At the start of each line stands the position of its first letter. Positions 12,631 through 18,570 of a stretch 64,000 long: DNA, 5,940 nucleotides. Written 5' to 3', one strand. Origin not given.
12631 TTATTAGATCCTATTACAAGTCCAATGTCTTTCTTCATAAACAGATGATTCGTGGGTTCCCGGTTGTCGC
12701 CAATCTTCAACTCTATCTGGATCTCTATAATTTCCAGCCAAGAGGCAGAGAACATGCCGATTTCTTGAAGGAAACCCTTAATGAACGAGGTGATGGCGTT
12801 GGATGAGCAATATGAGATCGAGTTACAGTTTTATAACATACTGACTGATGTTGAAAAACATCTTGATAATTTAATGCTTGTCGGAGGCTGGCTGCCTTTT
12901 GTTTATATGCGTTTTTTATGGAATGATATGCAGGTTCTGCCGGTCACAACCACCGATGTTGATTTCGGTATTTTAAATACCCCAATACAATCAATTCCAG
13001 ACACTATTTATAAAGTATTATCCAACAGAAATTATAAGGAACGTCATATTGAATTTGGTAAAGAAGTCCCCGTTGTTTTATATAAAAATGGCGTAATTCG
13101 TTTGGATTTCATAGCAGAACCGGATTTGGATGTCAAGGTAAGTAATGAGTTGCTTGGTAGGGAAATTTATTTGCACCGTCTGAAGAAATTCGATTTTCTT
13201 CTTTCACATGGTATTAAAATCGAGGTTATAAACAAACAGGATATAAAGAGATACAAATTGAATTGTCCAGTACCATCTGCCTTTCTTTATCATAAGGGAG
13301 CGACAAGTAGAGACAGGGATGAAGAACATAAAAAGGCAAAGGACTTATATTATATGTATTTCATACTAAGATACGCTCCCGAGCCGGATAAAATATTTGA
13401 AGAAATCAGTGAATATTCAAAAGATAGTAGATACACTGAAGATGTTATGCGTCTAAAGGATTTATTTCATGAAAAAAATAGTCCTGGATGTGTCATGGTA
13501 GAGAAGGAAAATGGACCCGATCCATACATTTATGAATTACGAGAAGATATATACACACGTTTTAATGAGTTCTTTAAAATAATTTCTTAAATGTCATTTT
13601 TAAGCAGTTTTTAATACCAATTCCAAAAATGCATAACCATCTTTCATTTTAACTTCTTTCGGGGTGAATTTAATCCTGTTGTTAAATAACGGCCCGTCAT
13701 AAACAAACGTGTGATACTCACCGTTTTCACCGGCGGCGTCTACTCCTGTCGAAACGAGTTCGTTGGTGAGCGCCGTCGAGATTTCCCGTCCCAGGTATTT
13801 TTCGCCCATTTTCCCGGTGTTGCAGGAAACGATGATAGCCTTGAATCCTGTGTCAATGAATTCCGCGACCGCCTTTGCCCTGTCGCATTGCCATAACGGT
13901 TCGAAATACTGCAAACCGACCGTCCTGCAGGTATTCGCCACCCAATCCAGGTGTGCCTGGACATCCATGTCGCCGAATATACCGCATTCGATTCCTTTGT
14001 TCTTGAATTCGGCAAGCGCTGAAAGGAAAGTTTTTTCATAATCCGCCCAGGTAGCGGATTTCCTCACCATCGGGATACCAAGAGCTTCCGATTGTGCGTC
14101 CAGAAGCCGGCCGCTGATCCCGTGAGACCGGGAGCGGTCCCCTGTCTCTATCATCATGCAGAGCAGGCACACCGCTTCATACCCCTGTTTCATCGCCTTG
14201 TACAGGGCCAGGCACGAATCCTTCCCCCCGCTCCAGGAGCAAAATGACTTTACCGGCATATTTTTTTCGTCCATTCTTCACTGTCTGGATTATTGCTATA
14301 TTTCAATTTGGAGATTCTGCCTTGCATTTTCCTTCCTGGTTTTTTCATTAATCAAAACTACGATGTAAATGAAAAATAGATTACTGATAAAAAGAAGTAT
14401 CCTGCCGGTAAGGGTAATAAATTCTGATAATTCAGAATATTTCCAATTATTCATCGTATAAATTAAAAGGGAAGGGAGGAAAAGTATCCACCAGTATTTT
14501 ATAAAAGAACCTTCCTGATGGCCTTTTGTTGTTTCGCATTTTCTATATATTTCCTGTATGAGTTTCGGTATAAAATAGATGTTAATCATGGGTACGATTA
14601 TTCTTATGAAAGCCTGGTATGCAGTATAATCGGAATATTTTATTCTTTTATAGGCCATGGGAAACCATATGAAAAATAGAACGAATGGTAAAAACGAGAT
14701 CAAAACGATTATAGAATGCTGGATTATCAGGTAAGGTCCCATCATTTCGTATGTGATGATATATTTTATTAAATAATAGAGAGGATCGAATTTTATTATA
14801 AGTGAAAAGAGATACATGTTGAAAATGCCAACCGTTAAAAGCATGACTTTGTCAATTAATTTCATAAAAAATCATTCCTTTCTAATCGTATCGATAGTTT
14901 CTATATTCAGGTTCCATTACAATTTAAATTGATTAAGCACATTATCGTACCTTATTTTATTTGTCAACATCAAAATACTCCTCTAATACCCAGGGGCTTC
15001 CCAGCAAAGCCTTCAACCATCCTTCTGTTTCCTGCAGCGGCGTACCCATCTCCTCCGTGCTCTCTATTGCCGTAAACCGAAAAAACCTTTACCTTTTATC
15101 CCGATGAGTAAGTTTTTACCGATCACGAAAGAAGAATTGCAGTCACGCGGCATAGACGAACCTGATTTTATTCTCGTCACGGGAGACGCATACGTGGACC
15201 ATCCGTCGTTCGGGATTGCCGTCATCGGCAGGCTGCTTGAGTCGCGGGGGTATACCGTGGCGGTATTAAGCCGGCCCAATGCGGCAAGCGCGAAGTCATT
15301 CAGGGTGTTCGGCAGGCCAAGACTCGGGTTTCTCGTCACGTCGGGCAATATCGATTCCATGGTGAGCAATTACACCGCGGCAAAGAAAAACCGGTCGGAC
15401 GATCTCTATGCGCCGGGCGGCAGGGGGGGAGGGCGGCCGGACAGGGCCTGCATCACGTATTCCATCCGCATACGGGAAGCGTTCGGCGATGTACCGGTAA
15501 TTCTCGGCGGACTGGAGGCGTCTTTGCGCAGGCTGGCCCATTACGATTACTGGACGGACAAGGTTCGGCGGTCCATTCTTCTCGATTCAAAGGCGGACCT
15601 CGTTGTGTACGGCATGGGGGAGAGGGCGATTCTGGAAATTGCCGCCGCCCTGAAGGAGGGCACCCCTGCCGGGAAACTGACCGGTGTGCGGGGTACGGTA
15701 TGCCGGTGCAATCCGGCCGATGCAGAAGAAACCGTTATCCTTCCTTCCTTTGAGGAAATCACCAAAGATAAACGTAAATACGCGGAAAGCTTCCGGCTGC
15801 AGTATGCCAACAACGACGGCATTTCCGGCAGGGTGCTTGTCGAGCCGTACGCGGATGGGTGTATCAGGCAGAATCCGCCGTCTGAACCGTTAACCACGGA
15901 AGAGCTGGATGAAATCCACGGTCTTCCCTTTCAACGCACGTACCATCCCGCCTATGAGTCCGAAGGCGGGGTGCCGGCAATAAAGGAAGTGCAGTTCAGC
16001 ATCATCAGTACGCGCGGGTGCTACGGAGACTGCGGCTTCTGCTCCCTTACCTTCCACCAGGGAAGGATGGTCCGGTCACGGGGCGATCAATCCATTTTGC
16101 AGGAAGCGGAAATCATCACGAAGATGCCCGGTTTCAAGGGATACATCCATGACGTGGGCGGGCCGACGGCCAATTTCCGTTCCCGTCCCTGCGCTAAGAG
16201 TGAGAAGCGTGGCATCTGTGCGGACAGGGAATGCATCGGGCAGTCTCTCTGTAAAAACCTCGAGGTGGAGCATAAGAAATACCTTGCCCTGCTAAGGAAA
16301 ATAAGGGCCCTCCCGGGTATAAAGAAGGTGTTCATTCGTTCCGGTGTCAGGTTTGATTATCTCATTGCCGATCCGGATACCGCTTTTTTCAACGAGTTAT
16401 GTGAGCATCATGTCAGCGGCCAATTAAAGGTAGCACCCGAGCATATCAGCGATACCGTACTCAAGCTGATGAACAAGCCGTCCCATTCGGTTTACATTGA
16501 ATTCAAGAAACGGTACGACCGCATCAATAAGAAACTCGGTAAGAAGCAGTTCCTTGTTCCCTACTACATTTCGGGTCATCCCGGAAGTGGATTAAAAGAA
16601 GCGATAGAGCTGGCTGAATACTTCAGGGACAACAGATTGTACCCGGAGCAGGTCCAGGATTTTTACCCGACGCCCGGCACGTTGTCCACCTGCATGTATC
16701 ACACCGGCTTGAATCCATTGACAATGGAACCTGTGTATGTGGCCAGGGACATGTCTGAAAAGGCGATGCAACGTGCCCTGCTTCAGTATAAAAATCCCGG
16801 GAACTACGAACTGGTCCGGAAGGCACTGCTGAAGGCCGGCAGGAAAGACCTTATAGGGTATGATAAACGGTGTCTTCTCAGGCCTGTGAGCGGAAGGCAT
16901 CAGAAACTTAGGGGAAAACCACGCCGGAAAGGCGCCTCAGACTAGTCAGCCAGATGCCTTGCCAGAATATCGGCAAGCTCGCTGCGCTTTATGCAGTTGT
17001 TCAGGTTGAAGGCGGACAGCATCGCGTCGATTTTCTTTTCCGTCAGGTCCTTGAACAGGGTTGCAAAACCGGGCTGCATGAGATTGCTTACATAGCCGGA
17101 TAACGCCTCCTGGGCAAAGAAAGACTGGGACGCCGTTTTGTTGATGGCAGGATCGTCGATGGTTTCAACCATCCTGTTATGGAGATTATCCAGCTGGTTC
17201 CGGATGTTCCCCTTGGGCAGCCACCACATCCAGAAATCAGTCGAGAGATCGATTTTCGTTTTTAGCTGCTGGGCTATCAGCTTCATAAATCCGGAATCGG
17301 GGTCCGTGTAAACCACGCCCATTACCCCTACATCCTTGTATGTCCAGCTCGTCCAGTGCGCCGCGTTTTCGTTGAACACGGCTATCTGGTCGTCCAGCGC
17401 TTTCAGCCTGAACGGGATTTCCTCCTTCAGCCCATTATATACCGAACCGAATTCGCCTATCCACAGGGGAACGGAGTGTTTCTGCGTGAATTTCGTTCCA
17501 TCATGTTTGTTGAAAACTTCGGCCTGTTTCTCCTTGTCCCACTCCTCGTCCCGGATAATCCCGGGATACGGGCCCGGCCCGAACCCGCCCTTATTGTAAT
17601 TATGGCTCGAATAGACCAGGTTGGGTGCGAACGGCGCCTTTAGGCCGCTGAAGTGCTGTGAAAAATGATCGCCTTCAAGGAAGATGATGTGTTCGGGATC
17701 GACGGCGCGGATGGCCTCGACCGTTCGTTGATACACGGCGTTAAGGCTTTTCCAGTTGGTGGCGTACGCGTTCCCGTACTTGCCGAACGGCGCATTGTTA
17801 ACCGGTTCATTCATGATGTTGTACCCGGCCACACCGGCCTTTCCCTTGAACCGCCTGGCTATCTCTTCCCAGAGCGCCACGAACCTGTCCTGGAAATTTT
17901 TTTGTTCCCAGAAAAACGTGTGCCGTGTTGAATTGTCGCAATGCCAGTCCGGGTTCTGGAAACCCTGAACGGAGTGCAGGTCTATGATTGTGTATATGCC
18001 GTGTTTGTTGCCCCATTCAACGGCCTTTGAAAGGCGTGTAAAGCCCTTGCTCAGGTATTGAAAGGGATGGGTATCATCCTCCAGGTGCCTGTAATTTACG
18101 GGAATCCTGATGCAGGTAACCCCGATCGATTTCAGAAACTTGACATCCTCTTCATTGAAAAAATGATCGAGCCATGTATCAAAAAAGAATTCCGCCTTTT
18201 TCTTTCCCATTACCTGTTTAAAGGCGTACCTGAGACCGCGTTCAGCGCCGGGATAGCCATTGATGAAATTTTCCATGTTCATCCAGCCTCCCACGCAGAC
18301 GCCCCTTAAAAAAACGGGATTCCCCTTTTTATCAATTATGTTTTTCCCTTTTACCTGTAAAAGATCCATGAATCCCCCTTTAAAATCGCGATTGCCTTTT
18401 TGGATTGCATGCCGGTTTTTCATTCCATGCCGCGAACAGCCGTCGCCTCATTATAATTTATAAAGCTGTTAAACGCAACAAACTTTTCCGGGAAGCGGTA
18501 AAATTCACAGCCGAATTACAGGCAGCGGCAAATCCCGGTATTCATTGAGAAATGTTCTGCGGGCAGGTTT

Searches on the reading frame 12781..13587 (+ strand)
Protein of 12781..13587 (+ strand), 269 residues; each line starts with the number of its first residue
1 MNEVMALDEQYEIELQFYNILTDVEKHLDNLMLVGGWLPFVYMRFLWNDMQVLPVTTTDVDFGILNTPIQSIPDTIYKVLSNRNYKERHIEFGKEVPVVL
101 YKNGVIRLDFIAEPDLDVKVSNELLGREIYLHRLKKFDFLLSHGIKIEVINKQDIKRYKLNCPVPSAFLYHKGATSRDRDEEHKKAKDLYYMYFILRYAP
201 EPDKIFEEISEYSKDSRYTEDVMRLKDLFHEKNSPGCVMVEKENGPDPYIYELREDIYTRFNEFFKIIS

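Call 42: search_protein_families(library=pfam, proteins=[window:12781-13587:+], max_evalue=0.00001)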
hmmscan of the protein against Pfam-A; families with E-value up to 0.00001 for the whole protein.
window:12781-13587:+ (269 aa): 1 family
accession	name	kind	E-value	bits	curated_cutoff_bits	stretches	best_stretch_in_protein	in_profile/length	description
PF12281.14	NTP_transf_8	-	5.8e-08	33.4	26.3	1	30-201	19-203/218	Nucleotidyltransferase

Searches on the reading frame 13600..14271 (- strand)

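Call 42: search_protein_families(library=pfam, proteins=[window:13600-14271:-], max_evalue=0.00001)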
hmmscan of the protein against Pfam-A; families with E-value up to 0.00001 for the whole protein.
window:13600-14271:- (223 aa): 1 family
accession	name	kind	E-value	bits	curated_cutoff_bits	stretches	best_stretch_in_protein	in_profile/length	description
PF01902.24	Diphthami_syn_2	-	7.2e-47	160.2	23.2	1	8-217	2-213/219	Diphthamide synthase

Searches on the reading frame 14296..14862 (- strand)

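Call 42: search_protein_families(library=pfam, proteins=[window:14296-14862:-], max_evalue=0.00001)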
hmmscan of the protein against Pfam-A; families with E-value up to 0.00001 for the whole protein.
window:14296-14862:- (188 aa): 1 family
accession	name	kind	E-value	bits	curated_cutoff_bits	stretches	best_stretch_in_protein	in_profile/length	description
PF14219.11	DUF4328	-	1.6e-07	31.4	27.2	1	52-146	24-134/166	Domain of unknown function (DUF4328)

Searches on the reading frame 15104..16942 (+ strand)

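Call 42: search_protein_families(library=pfam, proteins=[window:15104-16942:+], max_evalue=0.00001)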
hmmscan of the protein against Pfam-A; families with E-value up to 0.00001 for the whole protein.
window:15104-16942:+ (613 aa): 3 families
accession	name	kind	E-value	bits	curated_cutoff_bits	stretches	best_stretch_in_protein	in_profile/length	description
PF08497.15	Radical_SAM_N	-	1.7e-127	425.3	25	1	4-299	1-301/301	Radical SAM N-terminal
PF11842.13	DUF3362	-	5.4e-33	114.8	27.6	1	515-600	1-91/151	Domain of unknown function (DUF3362)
PF04055.27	Radical_SAM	-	2.9e-07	31.2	29.5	1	300-505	1-164/166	Radical SAM superfamily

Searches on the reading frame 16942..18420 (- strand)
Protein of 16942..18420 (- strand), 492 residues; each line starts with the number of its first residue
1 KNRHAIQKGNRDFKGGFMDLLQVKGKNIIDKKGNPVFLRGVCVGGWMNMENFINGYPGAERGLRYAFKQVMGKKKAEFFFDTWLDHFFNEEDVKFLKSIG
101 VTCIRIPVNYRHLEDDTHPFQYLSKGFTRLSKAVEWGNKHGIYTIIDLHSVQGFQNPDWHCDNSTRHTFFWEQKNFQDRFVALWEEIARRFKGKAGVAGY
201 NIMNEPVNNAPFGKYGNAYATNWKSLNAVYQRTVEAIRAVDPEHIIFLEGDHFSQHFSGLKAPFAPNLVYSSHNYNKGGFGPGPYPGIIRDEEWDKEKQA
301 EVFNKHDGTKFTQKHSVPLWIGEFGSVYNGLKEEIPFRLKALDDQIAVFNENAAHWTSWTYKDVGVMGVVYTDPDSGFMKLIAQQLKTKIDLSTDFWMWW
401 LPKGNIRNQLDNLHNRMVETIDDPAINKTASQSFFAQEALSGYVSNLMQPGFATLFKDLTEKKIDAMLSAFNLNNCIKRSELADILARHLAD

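Call 42: search_protein_families(library=pfam, proteins=[window:16942-18420:-], max_evalue=0.00001)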
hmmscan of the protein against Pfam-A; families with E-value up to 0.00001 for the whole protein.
window:16942-18420:- (492 aa): 1 family
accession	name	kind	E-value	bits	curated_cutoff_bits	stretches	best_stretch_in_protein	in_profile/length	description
PF00150.24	Cellulase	-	1.9e-35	123.1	23.5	1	83-363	17-270/272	Cellulase (glycosyl hydrolase family 5)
